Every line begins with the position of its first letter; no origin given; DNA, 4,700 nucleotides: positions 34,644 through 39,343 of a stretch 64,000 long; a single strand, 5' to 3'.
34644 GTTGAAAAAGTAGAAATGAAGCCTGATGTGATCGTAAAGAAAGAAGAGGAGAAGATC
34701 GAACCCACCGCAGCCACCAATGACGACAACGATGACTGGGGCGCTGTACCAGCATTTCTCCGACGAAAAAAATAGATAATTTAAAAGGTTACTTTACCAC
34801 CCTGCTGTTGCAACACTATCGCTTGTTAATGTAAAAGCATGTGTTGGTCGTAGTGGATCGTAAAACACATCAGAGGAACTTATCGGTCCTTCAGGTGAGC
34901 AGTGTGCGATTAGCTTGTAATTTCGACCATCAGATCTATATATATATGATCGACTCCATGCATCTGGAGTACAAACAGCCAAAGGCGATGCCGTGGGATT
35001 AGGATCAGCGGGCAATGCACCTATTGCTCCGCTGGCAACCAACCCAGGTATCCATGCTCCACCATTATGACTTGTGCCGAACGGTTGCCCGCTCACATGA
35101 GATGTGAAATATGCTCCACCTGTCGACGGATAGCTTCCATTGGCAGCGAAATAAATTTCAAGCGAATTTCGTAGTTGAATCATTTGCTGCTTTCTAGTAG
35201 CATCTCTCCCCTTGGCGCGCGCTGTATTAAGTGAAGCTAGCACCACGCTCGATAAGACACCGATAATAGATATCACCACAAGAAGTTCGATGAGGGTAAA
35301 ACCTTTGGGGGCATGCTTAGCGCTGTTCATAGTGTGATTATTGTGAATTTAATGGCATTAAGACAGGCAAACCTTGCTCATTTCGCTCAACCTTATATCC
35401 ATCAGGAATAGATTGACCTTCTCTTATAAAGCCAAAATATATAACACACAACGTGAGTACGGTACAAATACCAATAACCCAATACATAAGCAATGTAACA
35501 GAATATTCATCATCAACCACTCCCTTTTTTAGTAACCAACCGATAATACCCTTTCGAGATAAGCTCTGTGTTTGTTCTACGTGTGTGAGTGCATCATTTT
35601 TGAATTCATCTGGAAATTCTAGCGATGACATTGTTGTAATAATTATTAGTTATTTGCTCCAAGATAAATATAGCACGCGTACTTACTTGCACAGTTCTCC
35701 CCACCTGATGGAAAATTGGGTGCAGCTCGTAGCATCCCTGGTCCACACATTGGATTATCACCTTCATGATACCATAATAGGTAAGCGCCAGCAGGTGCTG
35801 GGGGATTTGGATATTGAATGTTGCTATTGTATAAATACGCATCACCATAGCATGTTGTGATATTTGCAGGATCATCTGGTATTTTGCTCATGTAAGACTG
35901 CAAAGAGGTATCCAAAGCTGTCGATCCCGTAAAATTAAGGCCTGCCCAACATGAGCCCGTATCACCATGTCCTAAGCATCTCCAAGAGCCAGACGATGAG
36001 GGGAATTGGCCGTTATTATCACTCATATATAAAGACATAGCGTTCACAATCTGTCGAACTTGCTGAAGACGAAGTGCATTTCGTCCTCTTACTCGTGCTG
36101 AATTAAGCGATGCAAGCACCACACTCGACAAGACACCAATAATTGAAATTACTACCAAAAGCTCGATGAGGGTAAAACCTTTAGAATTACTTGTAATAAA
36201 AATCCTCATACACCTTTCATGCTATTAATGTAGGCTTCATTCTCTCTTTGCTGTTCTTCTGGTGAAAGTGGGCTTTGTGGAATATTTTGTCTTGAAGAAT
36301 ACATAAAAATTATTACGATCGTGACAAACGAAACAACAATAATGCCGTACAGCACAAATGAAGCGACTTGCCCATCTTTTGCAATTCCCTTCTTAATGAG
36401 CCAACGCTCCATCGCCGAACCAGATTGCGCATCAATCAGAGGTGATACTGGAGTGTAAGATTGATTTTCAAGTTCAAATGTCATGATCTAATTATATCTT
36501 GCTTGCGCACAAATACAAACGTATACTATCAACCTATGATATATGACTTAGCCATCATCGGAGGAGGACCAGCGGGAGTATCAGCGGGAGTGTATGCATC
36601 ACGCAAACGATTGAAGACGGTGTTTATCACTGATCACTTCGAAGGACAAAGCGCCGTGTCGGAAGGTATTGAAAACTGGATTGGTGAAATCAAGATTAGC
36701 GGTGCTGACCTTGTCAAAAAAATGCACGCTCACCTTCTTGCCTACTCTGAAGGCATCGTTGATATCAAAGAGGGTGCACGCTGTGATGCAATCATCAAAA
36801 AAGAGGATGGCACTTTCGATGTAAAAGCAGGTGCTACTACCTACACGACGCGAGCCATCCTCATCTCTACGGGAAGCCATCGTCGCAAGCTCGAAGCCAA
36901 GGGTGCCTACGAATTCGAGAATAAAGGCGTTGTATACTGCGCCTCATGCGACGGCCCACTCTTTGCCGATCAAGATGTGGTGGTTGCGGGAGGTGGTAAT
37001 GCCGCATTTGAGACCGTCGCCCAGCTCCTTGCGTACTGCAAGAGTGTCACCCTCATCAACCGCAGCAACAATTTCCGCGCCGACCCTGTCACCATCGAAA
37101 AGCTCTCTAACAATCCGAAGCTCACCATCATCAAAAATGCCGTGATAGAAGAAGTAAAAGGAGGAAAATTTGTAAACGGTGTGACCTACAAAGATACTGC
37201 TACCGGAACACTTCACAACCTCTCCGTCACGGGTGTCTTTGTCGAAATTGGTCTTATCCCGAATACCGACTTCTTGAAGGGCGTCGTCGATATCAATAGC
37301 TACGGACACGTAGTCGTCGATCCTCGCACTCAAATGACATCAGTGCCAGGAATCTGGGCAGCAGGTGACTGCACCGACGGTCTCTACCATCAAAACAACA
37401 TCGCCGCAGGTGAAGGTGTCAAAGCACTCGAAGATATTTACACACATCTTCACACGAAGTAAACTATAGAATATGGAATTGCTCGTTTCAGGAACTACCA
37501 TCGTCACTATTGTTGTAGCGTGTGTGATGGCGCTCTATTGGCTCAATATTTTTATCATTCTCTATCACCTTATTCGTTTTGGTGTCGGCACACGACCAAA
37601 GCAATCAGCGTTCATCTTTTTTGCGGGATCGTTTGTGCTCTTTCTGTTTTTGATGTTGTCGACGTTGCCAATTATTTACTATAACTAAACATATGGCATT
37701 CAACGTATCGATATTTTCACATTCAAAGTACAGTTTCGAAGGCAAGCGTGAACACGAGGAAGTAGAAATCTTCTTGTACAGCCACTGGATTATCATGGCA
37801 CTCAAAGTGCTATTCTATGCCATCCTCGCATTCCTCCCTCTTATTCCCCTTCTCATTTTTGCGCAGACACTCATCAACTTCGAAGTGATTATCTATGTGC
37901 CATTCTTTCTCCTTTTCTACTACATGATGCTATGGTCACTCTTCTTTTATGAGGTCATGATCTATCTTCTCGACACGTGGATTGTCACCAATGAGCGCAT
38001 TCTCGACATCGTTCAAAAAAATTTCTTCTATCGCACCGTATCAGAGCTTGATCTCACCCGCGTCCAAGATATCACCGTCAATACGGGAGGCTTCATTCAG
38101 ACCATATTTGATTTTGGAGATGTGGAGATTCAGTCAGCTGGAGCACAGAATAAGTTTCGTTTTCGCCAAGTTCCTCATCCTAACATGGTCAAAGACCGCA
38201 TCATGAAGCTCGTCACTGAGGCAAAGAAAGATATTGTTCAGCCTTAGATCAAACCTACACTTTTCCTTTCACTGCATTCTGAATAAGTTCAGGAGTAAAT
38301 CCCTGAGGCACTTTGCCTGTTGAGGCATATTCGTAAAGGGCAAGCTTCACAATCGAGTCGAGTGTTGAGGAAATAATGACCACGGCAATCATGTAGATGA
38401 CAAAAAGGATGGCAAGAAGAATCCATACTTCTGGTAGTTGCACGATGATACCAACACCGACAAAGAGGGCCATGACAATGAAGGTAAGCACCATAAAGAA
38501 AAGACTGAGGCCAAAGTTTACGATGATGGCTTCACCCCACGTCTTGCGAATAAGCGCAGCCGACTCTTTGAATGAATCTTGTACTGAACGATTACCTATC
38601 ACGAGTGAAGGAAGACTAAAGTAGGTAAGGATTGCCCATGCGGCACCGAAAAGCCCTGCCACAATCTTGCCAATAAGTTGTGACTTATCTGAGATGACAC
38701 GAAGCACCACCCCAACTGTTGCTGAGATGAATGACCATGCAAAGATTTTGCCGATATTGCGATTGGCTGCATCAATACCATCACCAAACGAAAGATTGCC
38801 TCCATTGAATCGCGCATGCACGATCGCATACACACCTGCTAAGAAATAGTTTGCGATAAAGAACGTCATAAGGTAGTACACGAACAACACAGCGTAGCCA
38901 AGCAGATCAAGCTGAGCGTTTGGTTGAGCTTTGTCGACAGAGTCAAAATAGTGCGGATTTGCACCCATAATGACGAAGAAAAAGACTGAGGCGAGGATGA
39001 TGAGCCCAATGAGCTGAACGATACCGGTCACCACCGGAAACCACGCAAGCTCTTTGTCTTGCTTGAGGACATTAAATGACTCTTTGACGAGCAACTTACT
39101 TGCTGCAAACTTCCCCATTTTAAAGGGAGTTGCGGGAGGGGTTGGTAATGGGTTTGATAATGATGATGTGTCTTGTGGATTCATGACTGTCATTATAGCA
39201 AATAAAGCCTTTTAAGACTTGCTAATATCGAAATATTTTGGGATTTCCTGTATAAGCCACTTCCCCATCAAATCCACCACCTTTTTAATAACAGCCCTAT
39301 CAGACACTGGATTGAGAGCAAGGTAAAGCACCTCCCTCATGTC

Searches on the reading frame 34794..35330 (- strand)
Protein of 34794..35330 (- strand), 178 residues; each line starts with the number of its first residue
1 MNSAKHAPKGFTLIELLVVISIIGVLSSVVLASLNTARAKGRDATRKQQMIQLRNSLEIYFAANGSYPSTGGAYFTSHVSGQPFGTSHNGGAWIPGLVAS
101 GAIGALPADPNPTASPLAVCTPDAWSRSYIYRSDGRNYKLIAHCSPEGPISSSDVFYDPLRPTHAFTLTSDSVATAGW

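Call 80: search_protein_families(library=ncbifam, proteins=[window:34794-35330:-], max_evalue=0.001)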
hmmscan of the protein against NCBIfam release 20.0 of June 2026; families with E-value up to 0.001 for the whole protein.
window:34794-35330:- (178 aa): 9 families
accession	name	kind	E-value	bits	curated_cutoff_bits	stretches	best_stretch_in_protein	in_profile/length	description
TIGR01710.1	typeII_sec_gspG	equivalog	2e-13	50.5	88.85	1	9-70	1-62/134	type II secretion system major pseudopilin GspG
TIGR01708.2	typeII_sec_gspH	equivalog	3.5e-09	36.9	80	1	9-58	2-48/169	type II secretion system minor pseudopilin GspH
TIGR02532.1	IV_pilin_GFxxxE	domain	9.9e-09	34.7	16.3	1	9-31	2-24/24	prepilin-type N-terminal cleavage/methylation domain-containing protein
NF041013.1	T4P_ComGE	equivalog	1.9e-07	31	49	1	9-53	4-48/83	competence type IV pilus minor pilin ComGE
NF007862.0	PRK10574.1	equivalog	7.9e-06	26.1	138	1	8-59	4-55/145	prepilin peptidase-dependent pilin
NF041775.1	typeIV_PilA_Myxo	equivalog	2e-05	24.7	400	1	9-66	11-68/214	type IV pilin protein PilA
NF040999.1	pilin_ComGC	equivalog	0.00014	22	75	1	9-40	2-33/84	competence type IV pilus major pilin ComGC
TIGR02596.1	TIGR02596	subfamily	0.00056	20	70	1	11-37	1-27/196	Verru_Chthon cassette protein D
NF007800.0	PRK10506.1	equivalog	0.00056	19.8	158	1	5-46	5-46/163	prepilin peptidase-dependent protein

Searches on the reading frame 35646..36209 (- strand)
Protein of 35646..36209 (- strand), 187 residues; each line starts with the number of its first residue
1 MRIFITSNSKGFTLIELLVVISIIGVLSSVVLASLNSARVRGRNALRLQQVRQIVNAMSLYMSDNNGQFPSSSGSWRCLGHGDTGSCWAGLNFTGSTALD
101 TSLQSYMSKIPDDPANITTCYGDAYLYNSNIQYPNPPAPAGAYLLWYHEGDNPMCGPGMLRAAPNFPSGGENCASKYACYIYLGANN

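Call 80: search_protein_families(library=ncbifam, proteins=[window:35646-36209:-], max_evalue=0.001)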
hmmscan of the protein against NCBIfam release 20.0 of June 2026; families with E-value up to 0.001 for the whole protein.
window:35646-36209:- (187 aa): 8 families
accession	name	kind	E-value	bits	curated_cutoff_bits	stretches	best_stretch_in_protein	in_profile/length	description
TIGR01710.1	typeII_sec_gspG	equivalog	3.1e-11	43.4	88.85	1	10-115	1-95/134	type II secretion system major pseudopilin GspG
TIGR01708.2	typeII_sec_gspH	equivalog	4.5e-09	36.5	80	1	9-57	1-52/169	type II secretion system minor pseudopilin GspH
TIGR02532.1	IV_pilin_GFxxxE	domain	2.8e-08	33.2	16.3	1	10-32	2-24/24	prepilin-type N-terminal cleavage/methylation domain-containing protein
NF041013.1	T4P_ComGE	equivalog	1.4e-07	31.5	49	1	8-66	2-61/83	competence type IV pilus minor pilin ComGE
NF007862.0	PRK10574.1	equivalog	1e-05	25.7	138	1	8-35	3-30/145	prepilin peptidase-dependent pilin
NF007800.0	PRK10506.1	equivalog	7.1e-05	22.7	158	1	7-56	6-55/163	prepilin peptidase-dependent protein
NF041775.1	typeIV_PilA_Myxo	equivalog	9.4e-05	22.5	400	1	8-45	9-46/214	type IV pilin protein PilA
NF040999.1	pilin_ComGC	equivalog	0.00024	21.3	75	1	10-38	2-30/84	competence type IV pilus major pilin ComGC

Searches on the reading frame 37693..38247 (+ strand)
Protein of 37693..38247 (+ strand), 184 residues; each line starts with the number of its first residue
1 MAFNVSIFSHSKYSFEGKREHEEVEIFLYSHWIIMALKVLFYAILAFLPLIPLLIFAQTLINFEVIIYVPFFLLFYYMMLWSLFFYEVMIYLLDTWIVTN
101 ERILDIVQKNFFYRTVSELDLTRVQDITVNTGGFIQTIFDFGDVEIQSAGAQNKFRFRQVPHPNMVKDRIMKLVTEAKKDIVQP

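Call 71: search_protein_families(library=pfam, proteins=[window:37693-38247:+], max_evalue=0.01)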
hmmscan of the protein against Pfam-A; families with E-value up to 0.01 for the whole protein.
window:37693-38247:+ (184 aa): 2 families
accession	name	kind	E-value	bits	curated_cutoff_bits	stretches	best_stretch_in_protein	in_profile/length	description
PF03703.20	bPH_2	-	4.9e-08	33.5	22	1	97-170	7-78/78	Bacterial PH domain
PF14470.12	bPH_3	-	0.0019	19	23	1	92-138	21-67/95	Bacterial PH domain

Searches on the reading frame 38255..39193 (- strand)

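Call 18: search_protein_families(library=pfam, proteins=[window:38255-39193:-], max_evalue=0.01)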
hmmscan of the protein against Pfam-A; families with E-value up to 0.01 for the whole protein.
window:38255-39193:- (312 aa): 2 families
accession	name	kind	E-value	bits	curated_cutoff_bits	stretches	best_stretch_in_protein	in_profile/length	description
PF19656.5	DUF6159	-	5e-35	121.7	27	1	98-294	2-201/204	Family of unknown function (DUF6159)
PF10110.14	GPDPase_memb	-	0.00091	18.5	29.6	1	190-275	182-271/321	Membrane domain of glycerophosphoryl diester phosphodiesterase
